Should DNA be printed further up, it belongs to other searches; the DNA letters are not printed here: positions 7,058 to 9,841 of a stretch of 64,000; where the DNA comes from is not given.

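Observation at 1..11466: An uncharacterised glycyl-radical 1,2-eliminase operon faces a sugar-type operon (TPP enzyme, Gfo/Idh/MocA, RpiB-like, IclR, GPH symporter) with AOR beyond, possibly an undescribed anaerobic catabolic pathway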

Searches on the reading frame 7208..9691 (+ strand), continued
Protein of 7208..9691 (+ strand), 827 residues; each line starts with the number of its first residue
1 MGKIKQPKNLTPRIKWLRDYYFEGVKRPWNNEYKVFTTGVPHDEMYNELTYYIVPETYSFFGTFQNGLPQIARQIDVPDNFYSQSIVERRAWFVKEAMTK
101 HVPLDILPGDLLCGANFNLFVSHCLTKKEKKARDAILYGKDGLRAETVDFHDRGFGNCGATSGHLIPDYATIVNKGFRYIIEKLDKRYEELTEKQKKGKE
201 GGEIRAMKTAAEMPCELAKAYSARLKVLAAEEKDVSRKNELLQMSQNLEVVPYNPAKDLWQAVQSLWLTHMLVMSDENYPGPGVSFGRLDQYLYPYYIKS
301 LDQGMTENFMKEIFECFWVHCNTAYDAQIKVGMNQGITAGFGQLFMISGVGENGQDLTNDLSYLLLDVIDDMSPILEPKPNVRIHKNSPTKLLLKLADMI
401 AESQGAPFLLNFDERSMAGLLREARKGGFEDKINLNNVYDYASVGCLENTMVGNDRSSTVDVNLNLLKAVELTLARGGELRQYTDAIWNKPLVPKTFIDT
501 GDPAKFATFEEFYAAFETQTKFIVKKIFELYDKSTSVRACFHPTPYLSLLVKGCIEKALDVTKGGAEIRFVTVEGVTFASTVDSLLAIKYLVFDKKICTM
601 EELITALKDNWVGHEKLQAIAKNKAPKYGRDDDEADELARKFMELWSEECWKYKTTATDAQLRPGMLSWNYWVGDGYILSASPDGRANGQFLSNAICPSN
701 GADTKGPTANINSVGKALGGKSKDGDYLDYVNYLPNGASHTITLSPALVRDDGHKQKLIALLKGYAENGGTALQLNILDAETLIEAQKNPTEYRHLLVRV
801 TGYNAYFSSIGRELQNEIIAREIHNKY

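Call 61: search_protein_families(library=ncbifam, proteins=[L066:8447-9925:+, L079:8347-10038:-, L075:3-1373:+, L021:17585-19144:+, L011:8307-9821:+, L011:14259-15620:+, L011:15652-16950:+, L012:14363-15367:-, L017:14573-15538:+], max_evalue=1e-10)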
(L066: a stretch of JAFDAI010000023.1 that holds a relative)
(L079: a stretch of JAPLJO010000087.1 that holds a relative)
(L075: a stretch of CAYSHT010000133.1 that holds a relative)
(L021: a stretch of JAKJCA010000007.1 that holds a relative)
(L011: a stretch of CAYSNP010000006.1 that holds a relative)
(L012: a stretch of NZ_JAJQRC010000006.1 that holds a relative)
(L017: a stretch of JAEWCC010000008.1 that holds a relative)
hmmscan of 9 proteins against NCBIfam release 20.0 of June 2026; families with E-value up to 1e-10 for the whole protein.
L066:8447-9925:+ (492 aa): 11 families
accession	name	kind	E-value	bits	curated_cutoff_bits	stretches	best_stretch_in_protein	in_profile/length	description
NF000756.0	PRK00047.1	subfamily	2.6e-214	712.2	498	1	4-491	6-493/502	glycerol kinase GlpK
TIGR01311.1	glycerol_kin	equivalog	7.3e-207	687.6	590.35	1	4-491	2-492/496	glycerol kinase GlpK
TIGR01312.1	XylB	equivalog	3e-63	214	380.25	1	8-466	3-455/481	xylulokinase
TIGR01314.1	gntK_FGGY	equivalog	4.7e-42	144.2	648.55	1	6-461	3-461/505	gluconokinase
NF008187.0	PRK10939.1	equivalog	1e-34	120.1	528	1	4-459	5-468/521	autoinducer-2 kinase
TIGR02628.1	fuculo_kin_coli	equivalog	9e-32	110.6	470.9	1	4-458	2-450/465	L-fuculokinase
NF011601.0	PRK15027.1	equivalog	1.1e-29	103.2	912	1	7-486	4-469/484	xylulokinase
TIGR02627.1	rhamnulo_kin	equivalog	3.1e-19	68.9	527.95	0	61-283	56-269/454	rhamnulokinase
TIGR01315.1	5C_CHO_kinase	subfamily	1.1e-17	64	408.7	0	325-458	365-500/541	FGGY family pentulose kinase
NF007925.0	PRK10640.1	equivalog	6.2e-16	57.9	639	0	57-282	58-274/489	rhamnulokinase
NF003154.0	PRK04123.1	equivalog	3e-12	46.1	428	0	341-457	383-499/554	ribulokinase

L079:8347-10038:- (563 aa): 0 families

L075:3-1373:+ (456 aa): 11 families
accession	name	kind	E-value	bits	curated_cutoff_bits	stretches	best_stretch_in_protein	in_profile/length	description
NF000756.0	PRK00047.1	subfamily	2.8e-203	675.8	498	1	1-455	39-493/502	glycerol kinase GlpK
TIGR01311.1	glycerol_kin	equivalog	4.4e-196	652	590.35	1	1-455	35-492/496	glycerol kinase GlpK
TIGR01312.1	XylB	equivalog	7.4e-58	196.2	380.25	1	2-432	33-457/481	xylulokinase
TIGR01314.1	gntK_FGGY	equivalog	5.4e-35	120.9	648.55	1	6-436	39-472/505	gluconokinase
NF008187.0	PRK10939.1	equivalog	4.3e-30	104.8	528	1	5-440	44-486/521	autoinducer-2 kinase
TIGR02628.1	fuculo_kin_coli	equivalog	1.8e-26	93.2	470.9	1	13-423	49-451/465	L-fuculokinase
NF011601.0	PRK15027.1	equivalog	3.3e-24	85.1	912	1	3-422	36-444/484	xylulokinase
TIGR01315.1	5C_CHO_kinase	subfamily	4.4e-15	55.4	408.7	0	290-424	366-502/541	FGGY family pentulose kinase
TIGR02627.1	rhamnulo_kin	equivalog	8.2e-15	54.3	527.95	0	55-233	85-256/454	rhamnulokinase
NF007925.0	PRK10640.1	equivalog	2.7e-12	45.9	639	0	335-420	363-447/489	rhamnulokinase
NF003154.0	PRK04123.1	equivalog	9e-11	41.2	428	0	305-422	383-500/554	ribulokinase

L021:17585-19144:+ (519 aa): 10 families
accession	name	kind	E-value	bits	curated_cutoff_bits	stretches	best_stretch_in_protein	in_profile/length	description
NF000756.0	PRK00047.1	subfamily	3.9e-234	777.6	498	1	18-517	4-500/502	glycerol kinase GlpK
TIGR01311.1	glycerol_kin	equivalog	1.8e-214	712.7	590.35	1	20-514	2-496/496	glycerol kinase GlpK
TIGR01312.1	XylB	equivalog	6.2e-63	213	380.25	1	24-480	3-450/481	xylulokinase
TIGR01314.1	gntK_FGGY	equivalog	3.3e-42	144.7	648.55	1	20-490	1-471/505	gluconokinase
NF008187.0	PRK10939.1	equivalog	2e-36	125.7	528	1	19-510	4-502/521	autoinducer-2 kinase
TIGR02628.1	fuculo_kin_coli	equivalog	2.3e-31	109.3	470.9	1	21-479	3-452/465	L-fuculokinase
NF011601.0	PRK15027.1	equivalog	1.6e-27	96.1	912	1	23-493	4-460/484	xylulokinase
NF003154.0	PRK04123.1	equivalog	2.5e-18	66.1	428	1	366-507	389-533/554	ribulokinase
TIGR01315.1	5C_CHO_kinase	subfamily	6e-18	64.8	408.7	0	330-503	354-529/541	FGGY family pentulose kinase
TIGR01234.1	L-ribulokinase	equivalog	2.8e-13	49.5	583.25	0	358-507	374-526/536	ribulokinase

L011:8307-9821:+ (504 aa): 39 families (the best 25 are shown)
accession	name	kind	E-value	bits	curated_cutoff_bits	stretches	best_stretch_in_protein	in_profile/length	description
TIGR01722.1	MMSDH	subfamily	7.4e-172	572.3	448.5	1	9-486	2-477/477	CoA-acylating methylmalonate-semialdehyde dehydrogenase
NF052305.1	DioxValDhHalo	equivalog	1.8e-93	314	750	1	9-484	6-481/483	2,5-dioxovalerate dehydrogenase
NF042993.1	AlphKGSA_gudD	equivalog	2e-90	303.9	770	1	8-483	4-479/481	alpha-ketoglutaric semialdehyde dehydrogenase GucD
TIGR01804.1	BADH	equivalog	1.2e-89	300.9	668.6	1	11-479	1-466/467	betaine-aldehyde dehydrogenase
NF009725.0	PRK13252.1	equivalog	2.1e-86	290.3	593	1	5-483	4-478/488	betaine-aldehyde dehydrogenase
NF010000.0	PRK13473.1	subfamily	5.6e-82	275.9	615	1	11-466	6-457/475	aminobutyraldehyde dehydrogenase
TIGR02299.1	HpaE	equivalog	7.6e-82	275.4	638.35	1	9-483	2-475/488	5-carboxymethyl-2-hydroxymuconate semialdehyde dehydrogenase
NF002852.0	PRK03137.1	subfamily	6e-81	272.8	648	1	20-485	47-513/514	L-glutamate gamma-semialdehyde dehydrogenase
TIGR01780.1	SSADH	subfamily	6.8e-79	265.8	646.35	1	27-479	1-447/448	succinate-semialdehyde dehydrogenase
NF045735.1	PaDhStyDPseudo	equivalog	1.5e-75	254.7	850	1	10-483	5-480/483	phenylacetaldehyde dehydrogenase StyD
NF040648.1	lactal_redase_Meth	equivalog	9.2e-75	252.4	650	1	13-478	4-452/463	lactaldehyde dehydrogenase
NF006916.0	PRK09407.1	equivalog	2.6e-72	244.1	521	1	18-500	29-509/526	succinic semialdehyde dehydrogenase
NF007497.0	PRK10090.1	equivalog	1.4e-71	241.7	500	1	5-442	4-438/480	aldehyde dehydrogenase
NF045736.1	PaDhStyDRhodo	equivalog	6.1e-70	236.1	800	1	9-483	4-476/479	phenylacetaldehyde dehydrogenase StyD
NF007352.0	PRK09847.1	equivalog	3.9e-69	233.4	850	1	10-463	22-472/495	aldehyde dehydrogenase PuuC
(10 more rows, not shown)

L011:14259-15620:+ (453 aa): 38 families (the best 25 are shown)
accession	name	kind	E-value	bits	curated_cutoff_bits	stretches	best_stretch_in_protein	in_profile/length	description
NF045701.1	BenzalDHMdlD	equivalog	3.2e-113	378.6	550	1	4-426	12-433/436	NAD(P)-dependent benzaldehyde dehydrogenase MdlD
NF006916.0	PRK09407.1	equivalog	2.4e-64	217.9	521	1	21-438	78-504/526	succinic semialdehyde dehydrogenase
NF010000.0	PRK13473.1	subfamily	6.2e-50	170.2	615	1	99-428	136-473/475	aminobutyraldehyde dehydrogenase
TIGR01780.1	SSADH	subfamily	8.3e-50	170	646.35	1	67-418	79-443/448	succinate-semialdehyde dehydrogenase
NF040648.1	lactal_redase_Meth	equivalog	2.4e-49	168.6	650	1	79-426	106-461/463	lactaldehyde dehydrogenase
NF007497.0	PRK10090.1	equivalog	1.4e-48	165.9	500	1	96-425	137-475/480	aldehyde dehydrogenase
TIGR01804.1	BADH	equivalog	2.4e-46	158.2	668.6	1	94-422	126-466/467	betaine-aldehyde dehydrogenase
TIGR03216.1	OH_muco_semi_DH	equivalog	1.2e-45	156.1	693.25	1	23-426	61-478/481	2-hydroxymuconic semialdehyde dehydrogenase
TIGR02299.1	HpaE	equivalog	4.8e-45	154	638.35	1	83-426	116-475/488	5-carboxymethyl-2-hydroxymuconate semialdehyde dehydrogenase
NF052305.1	DioxValDhHalo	equivalog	1.8e-43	149.2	750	1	97-427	137-481/483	2,5-dioxovalerate dehydrogenase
NF002852.0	PRK03137.1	subfamily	3.5e-43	148.1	648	1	92-414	161-498/514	L-glutamate gamma-semialdehyde dehydrogenase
NF009725.0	PRK13252.1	equivalog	2.7e-41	141.5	593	1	97-426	138-478/488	betaine-aldehyde dehydrogenase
NF040792.1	glyc_ald_dh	equivalog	3.7e-41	141.6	760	1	44-388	83-436/488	D-glyceraldehyde dehydrogenase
TIGR04284.1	aldehy_Rv0768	hypoth_equivalog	5.2e-40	137.8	775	1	1-427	39-478/480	aldehyde dehydrogenase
NF006915.0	PRK09406.1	equivalog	5.2e-38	131.1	730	1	2-416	26-445/457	NADP-dependent succinic semialdehyde dehydrogenase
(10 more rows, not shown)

L011:15652-16950:+ (432 aa): 8 families
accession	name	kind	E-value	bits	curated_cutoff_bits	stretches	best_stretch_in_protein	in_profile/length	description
TIGR04380.1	myo_inos_iolG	equivalog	3.8e-27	95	355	1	10-224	1-203/330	inositol 2-dehydrogenase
NF040723.1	UDP-GlcNAcDh_Arch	equivalog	2.5e-22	79.8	450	1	12-208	2-179/302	UDP-N-acetylglucosamine 3-dehydrogenase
NF052679.1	InsChiInosDhIolG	equivalog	2e-16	59.9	540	1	11-213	3-192/343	bifunctional inositol 2-dehydrogenase/D-chiro-inositol 1-dehydrogenase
NF058563.1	BT_2159_fam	equivalog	1.4e-15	57.2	650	1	11-209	1-186/350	disaccharide 3-dehydrogenase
NF058561.1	BT_2158_fam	equivalog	6e-15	54.8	750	1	10-162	35-181/487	glycoside 3-dehydrogenase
NF041392.1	XylDh_Gfo6_Halo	equivalog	2e-14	53.2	350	1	31-162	36-167/350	D-xylose 1-dehydrogenase Gfo6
NF052479.1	LevoglcsnDh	equivalog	2.3e-14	52.9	650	1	41-204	40-200/386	levoglucosan dehydrogenase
NF007574.0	PRK10206.1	equivalog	3.5e-13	49.3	352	1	10-163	2-151/345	oxidoreductase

L012:14363-15367:- (334 aa): 21 families
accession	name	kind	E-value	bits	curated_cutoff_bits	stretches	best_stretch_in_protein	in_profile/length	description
TIGR02152.1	D_ribokin_bact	equivalog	2.3e-93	312.8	299.65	1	28-324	1-297/298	ribokinase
NF008353.0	PRK11142.1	equivalog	6e-89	298.6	341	1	25-328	2-304/307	ribokinase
TIGR04382.1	myo_inos_iolC_N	equivalog_domain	7.3e-29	101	300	1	55-324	27-306/309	5-dehydro-2-deoxygluconokinase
TIGR03168.1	1-PFK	subfamily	4e-26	91.7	216.4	1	36-324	10-296/305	hexose kinase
NF006957.1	PRK09434.1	equivalog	9.4e-26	91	450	1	59-322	24-301/302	fructokinase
TIGR03828.1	pfkB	equivalog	1.2e-25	90.2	292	1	36-324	10-296/305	1-phosphofructokinase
NF053626.1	RibKinHalex1628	equivalog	3.1e-21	76.1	330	1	27-327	3-291/293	ATP-dependent ribose-1-phosphate kinase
TIGR02198.1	rfaE_dom_I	equivalog_domain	2.2e-20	73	345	1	171-315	162-304/315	D-glycero-beta-D-manno-heptose-7-phosphate kinase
NF041134.1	R1P_kin_Thcocales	equivalog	3e-18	66.3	500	1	28-314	3-269/291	ADP-dependent ribose-1-phosphate kinase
NF007355.0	PRK09850.1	equivalog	4.1e-18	65.5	540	1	57-307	35-286/313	pseudouridine kinase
NF040938.1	KDG_KDGal_kin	equivalog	4.3e-18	65.5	400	1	54-328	22-304/305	bifunctional 2-dehydro-3-deoxygluconokinase/2-dehydro-3-deoxygalactonokinase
NF047869.1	myo_kin_aldol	exception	3e-15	55.6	600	0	242-329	240-333/586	bifunctional 5-dehydro-2-deoxygluconokinase/5-dehydro-2-deoxyphosphogluconate aldolase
NF049991.1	TagKinase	equivalog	5.1e-15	55.1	420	1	72-329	51-317/321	tagatose kinase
NF041320.1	pfkB_Halo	equivalog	7.1e-15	55.2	400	1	36-314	11-283/302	1-phosphofructokinase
NF007068.0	PRK09513.1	equivalog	5.4e-14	52.1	432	1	178-309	157-287/312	1-phosphofructokinase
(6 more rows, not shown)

L017:14573-15538:+ (321 aa): 18 families
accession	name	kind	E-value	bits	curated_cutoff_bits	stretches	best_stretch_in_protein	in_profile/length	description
TIGR02152.1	D_ribokin_bact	equivalog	2.7e-41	141.8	299.65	1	13-306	5-295/298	ribokinase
TIGR04382.1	myo_inos_iolC_N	equivalog_domain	1.3e-38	133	300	1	7-311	2-309/309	5-dehydro-2-deoxygluconokinase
NF053626.1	RibKinHalex1628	equivalog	1.5e-33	116.5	330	1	33-312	27-292/293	ATP-dependent ribose-1-phosphate kinase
NF008353.0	PRK11142.1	equivalog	4.9e-33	114.9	341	1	39-313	34-305/307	ribokinase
NF049991.1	TagKinase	equivalog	7.4e-27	94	420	1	51-316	48-320/321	tagatose kinase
NF006957.1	PRK09434.1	equivalog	9.9e-23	81.1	450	1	42-301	25-296/302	fructokinase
TIGR03168.1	1-PFK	subfamily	3.4e-19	68.9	216.4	1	34-298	25-288/305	hexose kinase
NF040938.1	KDG_KDGal_kin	equivalog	1.1e-18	67.4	400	1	45-300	31-292/305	bifunctional 2-dehydro-3-deoxygluconokinase/2-dehydro-3-deoxygalactonokinase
NF047869.1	myo_kin_aldol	exception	1.4e-18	66.6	600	1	5-316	5-336/586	bifunctional 5-dehydro-2-deoxygluconokinase/5-dehydro-2-deoxyphosphogluconate aldolase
NF007321.0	PRK09813.1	equivalog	3.4e-18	66.1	247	1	43-289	23-252/261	fructoselysine 6-kinase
NF041332.1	KDG_KDGal_kin_Halo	equivalog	3.3e-17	62.9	440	1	34-319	23-318/320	bifunctional 2-dehydro-3-deoxygluconokinase/2-dehydro-3-deoxygalactonokinase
NF041134.1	R1P_kin_Thcocales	equivalog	3.6e-17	62.7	500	1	8-300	2-271/291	ADP-dependent ribose-1-phosphate kinase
NF007416.0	PRK09954.1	equivalog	3.8e-17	62.3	561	1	12-290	63-338/362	sugar kinase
TIGR03828.1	pfkB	equivalog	6.4e-17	61.5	292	1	204-297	194-287/305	1-phosphofructokinase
NF041320.1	pfkB_Halo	equivalog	2.1e-13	50.4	400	0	212-286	197-271/302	1-phosphofructokinase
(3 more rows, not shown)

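Call 77: find_encoding_contigs(protein=P0002, flank=9000, max_places=1)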
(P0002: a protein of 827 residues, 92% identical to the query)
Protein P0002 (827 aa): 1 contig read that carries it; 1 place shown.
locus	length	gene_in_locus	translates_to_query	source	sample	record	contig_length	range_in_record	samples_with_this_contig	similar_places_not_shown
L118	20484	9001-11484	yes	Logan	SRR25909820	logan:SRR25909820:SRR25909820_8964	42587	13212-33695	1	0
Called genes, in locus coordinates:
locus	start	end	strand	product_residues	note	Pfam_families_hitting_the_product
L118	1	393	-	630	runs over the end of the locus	PF03453:MoeA_N, PF00994:MoCF_biosynth, PF03454:MoeA_C, PF12727:PBP_like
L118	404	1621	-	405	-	PF03453:MoeA_N, PF00994:MoCF_biosynth, PF03454:MoeA_C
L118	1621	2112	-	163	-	PF00994:MoCF_biosynth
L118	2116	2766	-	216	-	PF00899:ThiF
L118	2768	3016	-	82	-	PF02597:ThiS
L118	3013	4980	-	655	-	PF02730:AFOR_N, PF01314:AFOR_C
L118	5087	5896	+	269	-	PF00459:Inositol_P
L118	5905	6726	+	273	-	-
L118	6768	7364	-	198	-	PF13347:MFS_2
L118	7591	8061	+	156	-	-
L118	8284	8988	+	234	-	PF00392:GntR, PF07840:FadR_C (faint), PF07729:FCD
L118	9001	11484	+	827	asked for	PF02901:PFL-like, PF01228:Gly_radical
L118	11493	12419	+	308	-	PF13353:Fer4_12, PF04055:Radical_SAM, PF14697:Fer4_21 (faint), PF00037:Fer4 (weak), PF13237:Fer4_10 (weak), PF12838:Fer4_7, PF13187:Fer4_9, PF00037:Fer4 (weak), +3 more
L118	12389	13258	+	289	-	-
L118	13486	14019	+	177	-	PF08281:Sigma70_r4_2 (faint), PF04542:Sigma70_r2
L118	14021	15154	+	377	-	PF23750:RsgI_M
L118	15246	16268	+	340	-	PF23750:RsgI_M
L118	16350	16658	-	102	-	PF07883:Cupin_2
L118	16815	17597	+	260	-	PF14099:Polysacc_lyase (weak)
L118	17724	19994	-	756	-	PF09826:Beta_propel, PF07581:Glug (weak)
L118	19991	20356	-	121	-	PF09826:Beta_propel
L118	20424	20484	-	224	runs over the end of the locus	PF01790:LGT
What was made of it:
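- L118, whose GRE is 92% identical, has lost the TPP, Gfo, RpiB-like and IclR genes but keeps an intact cassette (call 77).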

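Call 78: find_encoding_contigs(protein=P0003, flank=9000, max_places=1)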
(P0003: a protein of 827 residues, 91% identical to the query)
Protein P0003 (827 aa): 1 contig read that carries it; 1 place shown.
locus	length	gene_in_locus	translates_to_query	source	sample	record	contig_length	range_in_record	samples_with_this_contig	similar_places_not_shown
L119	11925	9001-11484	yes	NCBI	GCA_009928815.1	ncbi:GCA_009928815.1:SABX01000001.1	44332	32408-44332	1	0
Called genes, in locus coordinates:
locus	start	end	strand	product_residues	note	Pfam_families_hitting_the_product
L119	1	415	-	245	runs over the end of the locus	PF01047:MarR (weak), PF09339:HTH_IclR, PF13412:HTH_24 (weak), PF12802:MarR_2, PF01614:IclR_C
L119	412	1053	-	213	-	PF02502:LacAB_rpiB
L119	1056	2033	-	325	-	PF02779:Transket_pyr, PF02780:Transketolase_C, PF22613:Transketolase_C_1 (faint)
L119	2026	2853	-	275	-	PF00456:Transketolase_N, PF13292:DXP_synthase_N, PF09364:XFP_N, PF00676:E1_dh, PF02775:TPP_enzyme_C (weak)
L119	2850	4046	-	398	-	PF01408:GFO_IDH_MocA, PF02894:GFO_IDH_MocA_C, PF22725:GFO_IDH_MocA_C3 (weak)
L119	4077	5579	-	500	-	PF00171:Aldedh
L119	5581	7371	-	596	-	PF02776:TPP_enzyme_N, PF00205:TPP_enzyme_M, PF02775:TPP_enzyme_C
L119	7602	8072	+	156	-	-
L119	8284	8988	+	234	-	PF00392:GntR, PF07840:FadR_C (weak), PF07729:FCD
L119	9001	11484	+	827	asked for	PF02901:PFL-like, PF01228:Gly_radical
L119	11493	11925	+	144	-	PF13353:Fer4_12 (weak), PF14697:Fer4_21 (weak), PF12797:Fer4_2 (weak), PF00037:Fer4, PF13237:Fer4_10, PF12838:Fer4_7, PF13187:Fer4_9, PF25160:LdpA_Fe-S-bd (weak), +3 more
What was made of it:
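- The arrangement is divergent and adjacent in the window and in L119, whose GRE is 91% identical (call 78).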

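Call 79: find_encoding_contigs(protein=P0007, flank=9000, max_places=1)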
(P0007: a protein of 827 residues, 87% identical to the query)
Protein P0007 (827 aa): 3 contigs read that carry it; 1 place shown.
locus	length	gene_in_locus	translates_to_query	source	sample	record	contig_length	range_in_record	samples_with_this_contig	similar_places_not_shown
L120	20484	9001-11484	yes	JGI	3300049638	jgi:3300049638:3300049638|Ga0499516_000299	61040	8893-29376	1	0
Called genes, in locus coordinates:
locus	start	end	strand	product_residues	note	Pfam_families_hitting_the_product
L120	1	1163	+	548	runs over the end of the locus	-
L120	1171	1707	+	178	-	PF10502:Peptidase_S26, PF00717:Peptidase_S24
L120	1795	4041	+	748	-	PF19732:SpoIIE_N, PF07228:SpoIIE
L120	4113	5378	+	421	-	PF01171:ATP_bind_3, PF11734:TilS_C (weak)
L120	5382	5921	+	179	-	PF00156:Pribosyltran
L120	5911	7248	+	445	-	PF01743:PolyA_pol, PF12627:PolyA_pol_RNAbd, PF01966:HD (weak)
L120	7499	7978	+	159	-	-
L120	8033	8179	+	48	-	-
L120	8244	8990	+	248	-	PF00392:GntR, PF07729:FCD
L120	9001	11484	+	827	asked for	PF02901:PFL-like, PF01228:Gly_radical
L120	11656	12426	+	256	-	PF12838:Fer4_7 (weak), PF13187:Fer4_9 (weak), PF13237:Fer4_10 (faint), PF13353:Fer4_12 (faint), PF13484:Fer4_16 (faint), PF14697:Fer4_21 (faint), PF00037:Fer4 (weak), PF04055:Radical_SAM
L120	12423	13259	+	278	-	-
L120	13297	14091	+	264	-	PF03009:GDPD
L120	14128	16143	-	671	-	PF00112:Peptidase_C1 (faint), PF18560:Lectin_like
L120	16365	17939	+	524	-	PF07690:MFS_1, PF13347:MFS_2, PF03209:PUCC (faint), PF13347:MFS_2 (weak), PF07690:MFS_1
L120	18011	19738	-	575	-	PF07261:DnaB_2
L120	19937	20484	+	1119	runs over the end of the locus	-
